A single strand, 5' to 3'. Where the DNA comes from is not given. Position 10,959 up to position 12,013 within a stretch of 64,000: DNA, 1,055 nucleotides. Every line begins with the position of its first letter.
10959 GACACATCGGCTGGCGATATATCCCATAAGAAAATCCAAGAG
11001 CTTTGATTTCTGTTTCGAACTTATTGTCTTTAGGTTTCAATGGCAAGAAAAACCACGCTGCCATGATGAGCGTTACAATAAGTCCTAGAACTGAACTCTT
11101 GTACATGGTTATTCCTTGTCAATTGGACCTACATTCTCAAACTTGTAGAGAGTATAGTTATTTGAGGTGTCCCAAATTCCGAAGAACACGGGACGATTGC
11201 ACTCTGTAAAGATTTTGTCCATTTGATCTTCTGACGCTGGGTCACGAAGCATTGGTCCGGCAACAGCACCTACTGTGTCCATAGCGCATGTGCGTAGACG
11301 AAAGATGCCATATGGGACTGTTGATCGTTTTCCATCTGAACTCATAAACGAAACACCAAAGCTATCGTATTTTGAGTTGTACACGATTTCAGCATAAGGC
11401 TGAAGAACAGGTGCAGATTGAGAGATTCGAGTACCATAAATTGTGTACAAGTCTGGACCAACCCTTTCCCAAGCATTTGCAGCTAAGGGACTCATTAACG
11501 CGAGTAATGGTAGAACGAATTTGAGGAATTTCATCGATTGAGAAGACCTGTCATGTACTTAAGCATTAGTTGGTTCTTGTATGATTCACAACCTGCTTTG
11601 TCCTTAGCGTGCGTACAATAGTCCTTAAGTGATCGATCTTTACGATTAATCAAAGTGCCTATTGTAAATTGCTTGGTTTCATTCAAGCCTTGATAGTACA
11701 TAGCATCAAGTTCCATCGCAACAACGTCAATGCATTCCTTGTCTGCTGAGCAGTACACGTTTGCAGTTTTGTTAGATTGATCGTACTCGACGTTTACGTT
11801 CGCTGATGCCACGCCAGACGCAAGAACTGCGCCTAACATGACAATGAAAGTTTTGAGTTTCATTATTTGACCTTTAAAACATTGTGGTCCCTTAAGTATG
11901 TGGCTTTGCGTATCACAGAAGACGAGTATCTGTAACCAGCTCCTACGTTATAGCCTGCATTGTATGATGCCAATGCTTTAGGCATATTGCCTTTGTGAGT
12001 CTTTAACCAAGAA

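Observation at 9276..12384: Translationally coupled operon of five signal-peptide proteins (one an SLT lytic transglycosylase) plus two paralogous multi-TM proteins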

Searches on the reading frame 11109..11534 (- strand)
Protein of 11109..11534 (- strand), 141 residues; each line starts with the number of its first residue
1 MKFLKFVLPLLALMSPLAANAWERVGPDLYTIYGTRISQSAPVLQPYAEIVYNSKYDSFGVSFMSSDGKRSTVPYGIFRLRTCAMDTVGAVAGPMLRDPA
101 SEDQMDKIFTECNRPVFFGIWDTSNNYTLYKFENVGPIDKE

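Call 4: search_protein_families(library=pfam, proteins=[window:11109-11534:-], max_evalue=0.1)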
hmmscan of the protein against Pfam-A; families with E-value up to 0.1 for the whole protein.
window:11109-11534:- (141 aa): 0 families

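Call 5: search_protein_families(library=phrogs, proteins=[window:11109-11534:-], max_evalue=0.01)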
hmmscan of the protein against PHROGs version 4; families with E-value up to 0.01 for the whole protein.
window:11109-11534:- (141 aa): 1 family
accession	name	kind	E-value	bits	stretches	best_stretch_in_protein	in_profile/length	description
phrog_4957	-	unknown function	1.2e-43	149.5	1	5-140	2-140/141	-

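Call 21: search_protein_families(library=ncbifam, proteins=[window:11109-11534:-], max_evalue=0.1)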
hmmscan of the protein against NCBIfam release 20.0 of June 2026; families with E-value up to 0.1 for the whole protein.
window:11109-11534:- (141 aa): 0 families

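Call 22: search_protein_families(library=padloc, proteins=[window:11109-11534:-], max_evalue=0.1)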
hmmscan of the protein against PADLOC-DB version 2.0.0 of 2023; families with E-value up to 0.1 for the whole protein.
window:11109-11534:- (141 aa): 0 families

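Call 33: find_homologous_proteins(query=window:11109-11534:-)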
Query window:11109-11534:- (141 aa): 8 proteins with E <= 0.001 among 13 candidates.
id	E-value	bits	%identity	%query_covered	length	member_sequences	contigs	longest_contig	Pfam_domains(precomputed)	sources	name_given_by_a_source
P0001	8.0e-81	287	89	100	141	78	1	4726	-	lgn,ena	-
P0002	1.5e-61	225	70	100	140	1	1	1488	-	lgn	-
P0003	1.1e-59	219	66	100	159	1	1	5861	-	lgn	-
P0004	1.3e-58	215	65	100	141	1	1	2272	-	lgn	-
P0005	3.3e-56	207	63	97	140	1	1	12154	-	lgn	-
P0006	2.3e-54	201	62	90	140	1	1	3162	-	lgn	-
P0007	1.1e-42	163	89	56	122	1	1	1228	-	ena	-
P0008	3.1e-40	156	53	98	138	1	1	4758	-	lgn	-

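Call 38: find_encoding_contigs(protein=P0005, flank=8000, max_places=3)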
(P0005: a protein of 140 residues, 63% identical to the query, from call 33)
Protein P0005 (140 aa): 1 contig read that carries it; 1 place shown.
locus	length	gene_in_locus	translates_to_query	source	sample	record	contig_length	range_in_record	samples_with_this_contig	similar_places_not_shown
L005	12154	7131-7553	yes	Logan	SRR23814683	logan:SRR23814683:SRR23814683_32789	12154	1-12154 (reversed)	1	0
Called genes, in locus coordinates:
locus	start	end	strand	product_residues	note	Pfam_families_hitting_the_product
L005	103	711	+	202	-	PF23849:Phage_TTP_2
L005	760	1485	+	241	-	PF21448:DNMK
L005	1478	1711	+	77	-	PF17594:GP57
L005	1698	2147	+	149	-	PF23474:Acb1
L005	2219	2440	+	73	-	-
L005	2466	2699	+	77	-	-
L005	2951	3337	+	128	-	PF13392:HNH_3 (weak)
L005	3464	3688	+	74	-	-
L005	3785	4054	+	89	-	-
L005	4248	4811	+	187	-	-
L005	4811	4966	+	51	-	-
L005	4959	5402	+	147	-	-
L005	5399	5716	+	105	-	-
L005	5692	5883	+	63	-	PF00472:RF-1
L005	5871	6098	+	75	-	-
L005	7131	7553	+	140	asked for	-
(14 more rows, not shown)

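Call 43: predict_structure(alignment_id=A2)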
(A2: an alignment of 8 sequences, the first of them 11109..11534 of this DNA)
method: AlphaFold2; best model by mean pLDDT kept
length: 141 residues; sequences in the alignment: 8
mean_pLDDT: 67.3   pTM: 0.61
mean pLDDT of the five models: 67.3, 66.1, 63.8, 62.8, 61.3
residues with pLDDT >= 90: 2; 70-90: 64; 50-70: 59; < 50: 16
segments of 3 or more residues with pLDDT < 50: 92-104
pLDDT, mean of each block of 10 residues (from residue 1): 58 58 82 87 81 72 79 58 56 42 51 67 78 74 53
secondary structure, 60 per line:
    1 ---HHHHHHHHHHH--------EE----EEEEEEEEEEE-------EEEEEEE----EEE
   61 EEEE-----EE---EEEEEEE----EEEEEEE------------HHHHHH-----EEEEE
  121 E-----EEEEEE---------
elements in order: H4-14 E29-39 E47-53 E58-64 E75-81 E86-92 H105-110 E116-121 E127-132

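Call 60: search_dna_similar(query=window:11109-11534:-, collection=phages, mode=protein, max_rows=12, rows=spread, max_evalue=0.001)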
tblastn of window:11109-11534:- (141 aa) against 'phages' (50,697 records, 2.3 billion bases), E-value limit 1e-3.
Records with a match: 101; places in all: 101; records where one place covers at least 80% of the query: 89.
Best place of each record, by identity: <60% 101.
By first word of the organism name: Acinetobacter 67; Enterobacter 13; Citrobacter 6; Shewanella 2; Serratia 2; Cronobacter 2; Pseudomonas 2; Klebsiella 2; Yersinia 2; Tegunavirus 1; and 2 more.
By host as written in the record: Acinetobacter baumannii 19; - 11; Citrobacter freundii 5; Acinetobacter johnsonii 4; Acinetobacter baumannii (Acibaumc1) 3; Acinetobacter baumannii AB5075 3; Acinetobacter baumannii (Acibaumc2) 2; Acinetobacter baumannii strain KZ1100 2; and 38 more.
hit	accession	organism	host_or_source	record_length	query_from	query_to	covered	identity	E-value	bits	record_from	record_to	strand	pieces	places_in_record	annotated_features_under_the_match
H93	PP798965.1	Acinetobacter phage AB1I1L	Acinetobacter baumannii (Acibaumc1)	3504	22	141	85%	55.4%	6e-45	161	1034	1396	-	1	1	record has no annotation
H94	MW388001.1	Acinetobacter phage Minot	Acinetobacter baumannii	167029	22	138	83%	56.8%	7e-44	158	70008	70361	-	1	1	hypothetical protein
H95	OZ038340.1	Tegunavirus sp. BRC001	-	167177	22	138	83%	55.9%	1e-43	157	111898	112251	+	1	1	hypothetical protein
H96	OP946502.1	Acinetobacter phage vB_AbaM_DLP2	Acinetobacter baumannii AB5075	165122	22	138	83%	55.9%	3e-42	153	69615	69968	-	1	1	hypothetical protein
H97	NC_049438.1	Acinetobacter phage vB_ApiM_fHyAci03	Acinetobacter pittii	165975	22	138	83%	55.9%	3e-42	153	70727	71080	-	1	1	hypothetical protein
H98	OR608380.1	Acinetobacter phage LemonAid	Acinetobacter sp.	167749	22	138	83%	55.9%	3e-42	153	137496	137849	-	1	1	hypothetical protein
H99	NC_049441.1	Acinetobacter phage KARL-1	Acinetobacter baumannii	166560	22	138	83%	55.9%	7e-42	152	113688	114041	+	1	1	hypothetical protein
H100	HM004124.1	Acinetobacter phage Acj9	Acinetobacter johnsonii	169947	22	138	83%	48.3%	5e-38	141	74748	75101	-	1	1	hypothetical protein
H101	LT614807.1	Cronobacter phage Pet-CM3-4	Cronobacter malonaticus LMG 23826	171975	22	140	84%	25.8%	3e-4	45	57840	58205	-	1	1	none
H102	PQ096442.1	Enterobacter phage EnC07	Enterobacter cloacae complex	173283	22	140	84%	25.8%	9e-4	44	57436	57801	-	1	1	hypothetical protein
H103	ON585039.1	Enterobacter phage Entb_43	Enterobacter cloacae 30345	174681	22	140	84%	25.0%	8e-4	44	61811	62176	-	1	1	hypothetical protein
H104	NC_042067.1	Citrobacter phage CF1 ERZ-2017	Citrobacter freundii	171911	28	134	76%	23.4%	3e-5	48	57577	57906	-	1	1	hypothetical protein | phosphatase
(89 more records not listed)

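Call 63: get_annotated_region(hit=H104, flank=2500)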
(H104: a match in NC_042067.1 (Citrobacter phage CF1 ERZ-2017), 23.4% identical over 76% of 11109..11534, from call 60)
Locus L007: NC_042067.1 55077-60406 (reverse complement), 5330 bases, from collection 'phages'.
description: Citrobacter phage CF1 ERZ-2017, complete genome.
organism: Citrobacter phage CF1 ERZ-2017 (NCBI taxid 2267236)
taxonomy: Viruses; Duplodnaviria; Heunggongvirae; Uroviricota; Caudoviricetes; Straboviridae; Tevenvirinae; Moonvirus; Moonvirus cf1
host: Citrobacter freundii; source: wastewater; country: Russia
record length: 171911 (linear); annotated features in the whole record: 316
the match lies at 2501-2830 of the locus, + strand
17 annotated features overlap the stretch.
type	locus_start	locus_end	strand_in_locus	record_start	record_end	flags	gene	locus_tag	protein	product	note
CDS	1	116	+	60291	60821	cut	-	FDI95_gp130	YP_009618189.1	hypothetical protein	-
CDS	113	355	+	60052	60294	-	-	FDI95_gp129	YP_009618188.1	hypothetical protein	-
CDS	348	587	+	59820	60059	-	-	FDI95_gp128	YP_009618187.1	hypothetical protein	-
CDS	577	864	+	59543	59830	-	-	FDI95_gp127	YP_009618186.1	hypothetical protein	-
CDS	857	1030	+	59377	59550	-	-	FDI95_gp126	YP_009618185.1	hypothetical protein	-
CDS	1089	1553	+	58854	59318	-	-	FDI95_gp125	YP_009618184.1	endoribonuclease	-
CDS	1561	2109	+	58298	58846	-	-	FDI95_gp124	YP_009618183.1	hypothetical protein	-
CDS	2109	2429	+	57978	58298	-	-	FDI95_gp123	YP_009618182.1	valyl tRNA synthetase modifier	-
CDS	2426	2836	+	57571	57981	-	-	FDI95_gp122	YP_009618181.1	hypothetical protein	-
CDS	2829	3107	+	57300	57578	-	-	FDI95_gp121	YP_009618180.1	phosphatase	-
CDS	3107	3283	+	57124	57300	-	-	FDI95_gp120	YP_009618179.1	hypothetical protein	-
CDS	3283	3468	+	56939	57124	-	-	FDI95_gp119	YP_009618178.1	hypothetical protein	-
CDS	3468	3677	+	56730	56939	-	-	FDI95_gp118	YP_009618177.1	hypothetical protein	-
CDS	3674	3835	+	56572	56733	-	-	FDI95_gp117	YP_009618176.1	hypothetical protein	-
CDS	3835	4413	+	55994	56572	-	-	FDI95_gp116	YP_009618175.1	thymidine kinase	-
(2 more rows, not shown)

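Call 64: search_protein_families(library=pfam, proteins=[L007:2426-2836:+, L007:2109-2429:+, L007:1561-2109:+, L007:4692-5075:+], max_evalue=0.01)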
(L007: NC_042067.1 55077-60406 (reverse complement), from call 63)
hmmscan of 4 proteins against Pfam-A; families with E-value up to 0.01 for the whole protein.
L007:2426-2836:+ (136 aa): 0 families

L007:2109-2429:+ (106 aa): 0 families

L007:1561-2109:+ (182 aa): 1 family
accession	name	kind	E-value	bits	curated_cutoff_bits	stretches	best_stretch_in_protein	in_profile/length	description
PF01464.25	SLT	-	3.8e-05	23.7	21.3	1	61-156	15-102/117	Transglycosylase SLT domain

L007:4692-5075:+ (127 aa): 0 families

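Call 98: search_protein_representatives(alignment_id=A2)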
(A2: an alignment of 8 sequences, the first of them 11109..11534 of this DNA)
Query: 8 sequences, 141 profile positions. Proteins with E-value up to 0.001 (for the whole library): 48; up to 1e-10: 12; up to 1e-30: 6. The best 48 are listed.
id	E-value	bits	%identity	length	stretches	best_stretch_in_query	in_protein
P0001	4.9e-77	272.8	-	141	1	1-141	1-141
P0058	7.6e-51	188.0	-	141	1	1-139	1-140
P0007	1.8e-41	157.6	-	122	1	61-141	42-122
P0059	1.2e-36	142.0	-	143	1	2-139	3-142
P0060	2.2e-33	131.4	-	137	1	5-140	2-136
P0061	2.2e-31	124.8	-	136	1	1-138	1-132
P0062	3.1e-25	104.9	-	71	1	85-137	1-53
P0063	3.1e-12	62.8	-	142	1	9-132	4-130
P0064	7.6e-12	61.5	-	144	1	10-133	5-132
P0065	3.3e-11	59.5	-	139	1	10-139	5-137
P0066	5.3e-11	58.8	-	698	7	27-130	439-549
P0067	5.7e-11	58.7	-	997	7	21-58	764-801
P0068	4.8e-10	55.7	-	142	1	6-134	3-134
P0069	5.5e-10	55.5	-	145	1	5-135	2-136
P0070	1.5e-09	54.1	-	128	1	8-131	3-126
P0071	3.0e-09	53.1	-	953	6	24-48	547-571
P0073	2.1e-08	50.4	-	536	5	10-122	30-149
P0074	6.2e-08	48.9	-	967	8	21-46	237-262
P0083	3.7e-06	43.1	-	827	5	20-129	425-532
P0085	7.7e-06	42.1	-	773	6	21-121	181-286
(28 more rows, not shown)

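Call 99: search_protein_families(library=pfam, proteins=[P0066, P0067, P0071, P0073, P0074, P0083, P0085, P0063, P0065], max_evalue=0.001)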
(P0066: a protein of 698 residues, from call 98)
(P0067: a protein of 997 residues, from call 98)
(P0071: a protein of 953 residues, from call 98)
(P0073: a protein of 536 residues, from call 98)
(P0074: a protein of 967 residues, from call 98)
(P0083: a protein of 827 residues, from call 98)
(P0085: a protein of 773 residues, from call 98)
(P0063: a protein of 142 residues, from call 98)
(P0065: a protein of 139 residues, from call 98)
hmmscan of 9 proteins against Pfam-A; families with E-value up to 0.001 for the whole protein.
P0066 (698 aa): 3 families
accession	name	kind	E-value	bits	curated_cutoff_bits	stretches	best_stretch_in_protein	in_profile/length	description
PF12396.14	DUF3659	-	2.3e-12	47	24.8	0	231-248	5-22/61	Protein of unknown function (DUF3659)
PF22476.1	Ago_N_3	-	1.1e-07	32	27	0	542-572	17-47/60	Argonaute, N-terminal domain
PF09926.15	DUF2158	-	0.00025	21.1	22.3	0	312-334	22-45/50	Uncharacterized small protein (DUF2158)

P0067 (997 aa): 3 families
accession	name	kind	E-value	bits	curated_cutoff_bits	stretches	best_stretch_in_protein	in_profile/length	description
PF18962.6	Por_Secre_tail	-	2.9e-10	40.7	27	1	924-994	12-74/75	Secretion system C-terminal sorting domain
PF12396.14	DUF3659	-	5.2e-10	39.5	24.8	0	513-530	32-49/61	Protein of unknown function (DUF3659)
PF00235.25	Profilin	-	8.3e-06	26.4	25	0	238-286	61-110/127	Profilin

P0071 (953 aa): 5 families
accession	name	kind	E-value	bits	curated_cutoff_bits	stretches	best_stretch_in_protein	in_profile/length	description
PF12396.14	DUF3659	-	7.1e-19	67.9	24.8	0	394-464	5-52/61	Protein of unknown function (DUF3659)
PF22476.1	Ago_N_3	-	3e-13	49.7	27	0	547-574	15-42/60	Argonaute, N-terminal domain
PF13860.13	FlgD_ig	-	9.5e-06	25.9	27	1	889-939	23-74/79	FlgD Ig-like domain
PF18421.7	Peptidase_M23_N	-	3e-05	24.3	25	0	406-436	5-35/73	Peptidase family M23 N-terminal domain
PF00235.25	Profilin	-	0.00019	22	25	0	301-347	46-90/127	Profilin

P0073 (536 aa): 3 families
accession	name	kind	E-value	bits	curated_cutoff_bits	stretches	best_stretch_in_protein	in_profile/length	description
PF13860.13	FlgD_ig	-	1.4e-10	41.5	27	1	462-520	14-72/79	FlgD Ig-like domain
PF12396.14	DUF3659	-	3.4e-08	33.7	24.8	0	213-230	5-52/61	Protein of unknown function (DUF3659)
PF18962.6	Por_Secre_tail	-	5.3e-05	23.9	27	0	453-533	3-74/75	Secretion system C-terminal sorting domain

P0074 (967 aa): 5 families
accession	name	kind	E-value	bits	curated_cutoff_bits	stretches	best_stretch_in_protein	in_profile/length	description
PF12396.14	DUF3659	-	1.7e-13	50.6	24.8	0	307-323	5-21/61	Protein of unknown function (DUF3659)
PF13860.13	FlgD_ig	-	1.8e-09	37.9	27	1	901-954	22-75/79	FlgD Ig-like domain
PF04616.20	Glyco_hydro_43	-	7e-06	26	32.2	0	269-435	25-173/288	Glycosyl hydrolases family 43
PF17360.7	DUF5386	-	5.4e-05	23.6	27.3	0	271-296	17-42/170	Family of unknown function (DUF5386)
PF18962.6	Por_Secre_tail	-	0.00044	20.9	27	0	884-964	2-74/75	Secretion system C-terminal sorting domain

P0083 (827 aa): 2 families
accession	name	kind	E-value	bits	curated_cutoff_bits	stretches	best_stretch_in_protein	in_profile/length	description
PF12396.14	DUF3659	-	3.9e-07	30.3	24.8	0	382-402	32-52/61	Protein of unknown function (DUF3659)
PF18421.7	Peptidase_M23_N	-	4.4e-05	23.8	25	0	89-115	13-39/73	Peptidase family M23 N-terminal domain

P0085 (773 aa): 2 families
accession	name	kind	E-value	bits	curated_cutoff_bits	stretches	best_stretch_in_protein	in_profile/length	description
PF12396.14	DUF3659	-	1.6e-14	53.9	24.8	0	82-109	32-59/61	Protein of unknown function (DUF3659)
PF20045.4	DUF6447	-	0.00047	20.3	27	0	266-284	4-22/75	Family of unknown function (DUF6447)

P0063 (142 aa): 0 families

P0065 (139 aa): 0 families

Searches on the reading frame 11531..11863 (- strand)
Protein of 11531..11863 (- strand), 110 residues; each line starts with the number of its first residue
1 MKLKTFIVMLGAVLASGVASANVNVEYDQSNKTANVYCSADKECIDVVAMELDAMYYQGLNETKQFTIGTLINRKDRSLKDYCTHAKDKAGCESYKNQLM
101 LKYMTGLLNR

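Call 4: search_protein_families(library=pfam, proteins=[window:11531-11863:-], max_evalue=0.1)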
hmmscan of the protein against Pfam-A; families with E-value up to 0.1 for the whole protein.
window:11531-11863:- (110 aa): 2 families
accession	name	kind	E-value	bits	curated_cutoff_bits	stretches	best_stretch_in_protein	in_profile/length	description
PF05612.17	Leg1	-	0.045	13.4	25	1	10-80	114-184/331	Leg1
PF06014.16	YqgQ-like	-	0.05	14.1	25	1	36-76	18-58/61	YqgQ-like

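Call 5: search_protein_families(library=phrogs, proteins=[window:11531-11863:-], max_evalue=0.01)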
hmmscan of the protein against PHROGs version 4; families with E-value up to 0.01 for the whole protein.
window:11531-11863:- (110 aa): 2 families
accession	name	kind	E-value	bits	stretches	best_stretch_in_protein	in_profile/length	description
phrog_1256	-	DNA, RNA and nucleotide metabolism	1.1e-32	113.3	1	4-109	3-109/110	valyl tRNA synthetase modifier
phrog_28091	-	unknown function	0.0048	18.2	1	5-38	4-37/101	-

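Call 21: search_protein_families(library=ncbifam, proteins=[window:11531-11863:-], max_evalue=0.1)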
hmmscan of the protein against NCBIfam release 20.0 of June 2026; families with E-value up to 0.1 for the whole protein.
window:11531-11863:- (110 aa): 0 families

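Call 22: search_protein_families(library=padloc, proteins=[window:11531-11863:-], max_evalue=0.1)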
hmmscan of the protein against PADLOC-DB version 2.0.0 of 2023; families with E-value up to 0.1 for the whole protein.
window:11531-11863:- (110 aa): 0 families

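Call 95: search_dna_similar(query=window:11531-11863:-, collection=phages, mode=protein, max_rows=8, rows=spread, max_evalue=0.001)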
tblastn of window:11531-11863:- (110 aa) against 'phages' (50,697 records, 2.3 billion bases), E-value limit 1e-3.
Records with a match: 339; places in all: 339; records where one place covers at least 80% of the query: 331.
Best place of each record, by identity: <60% 339.
By first word of the organism name: Klebsiella 137; Acinetobacter 67; Escherichia 48; Salmonella 17; Citrobacter 9; Proteus 8; Serratia 8; Yersinia 7; Shigella 5; Enterobacteria 5; and 13 more.
By host as written in the record: - 29; Klebsiella pneumoniae 25; Acinetobacter baumannii 19; Escherichia coli 19; Klebsiella pneumoniae MRSN414780 10; Raoultella planticola K59 (synonym: Klebsiella planticola) 7; Citrobacter freundii 7; Klebsiella aerogenes 6; and 116 more.
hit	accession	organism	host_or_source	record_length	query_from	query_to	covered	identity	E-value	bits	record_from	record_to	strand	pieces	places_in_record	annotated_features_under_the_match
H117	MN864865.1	Acinetobacter phage vB_AbaM_PhT2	Acinetobacter baumannii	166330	1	110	100%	56.4%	2e-34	130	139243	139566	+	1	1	vs: valyl-tRNA synthetase modifier | hypothetical protein (x2)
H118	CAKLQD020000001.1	Acinetobacter phage MD-2021a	not known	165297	1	110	100%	54.1%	1e-31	121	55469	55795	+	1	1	Uncharacterised protein (x2) | Endoribonuclease RegB T4-bacteriophage encoded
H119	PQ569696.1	Klebsiella phage vB_Kpl_K65_evo3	Raoultella planticola K59 (synonym: ...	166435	6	107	93%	39.0%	2e-16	79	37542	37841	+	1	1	valyl tRNA synthetase modifier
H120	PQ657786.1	Klebsiella phage Roth04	Klebsiella sp. CFI_108_OXA181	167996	6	107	93%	39.0%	2e-16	79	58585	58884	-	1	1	hypothetical protein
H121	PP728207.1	Klebsiella phage vB_KpnM_W14-2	Klebsiella pneumoniae ATCC 13883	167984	6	107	93%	38.1%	3e-16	78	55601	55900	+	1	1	record has no annotation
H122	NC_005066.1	Escherichia phage RB49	Escherichia coli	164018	1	110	100%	30.5%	2e-7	53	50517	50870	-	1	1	vs: valyl tRNA synthetase modifier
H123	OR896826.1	Escherichia phage Aragogtheria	Escherichia coli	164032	1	110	100%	29.7%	7e-7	51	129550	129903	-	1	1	valyl tRNA synthetase modifier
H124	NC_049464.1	Serratia phage Muldoon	Serratia marcescens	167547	8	107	91%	25.7%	1e-5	48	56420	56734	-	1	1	valyl tRNA synthetase modifier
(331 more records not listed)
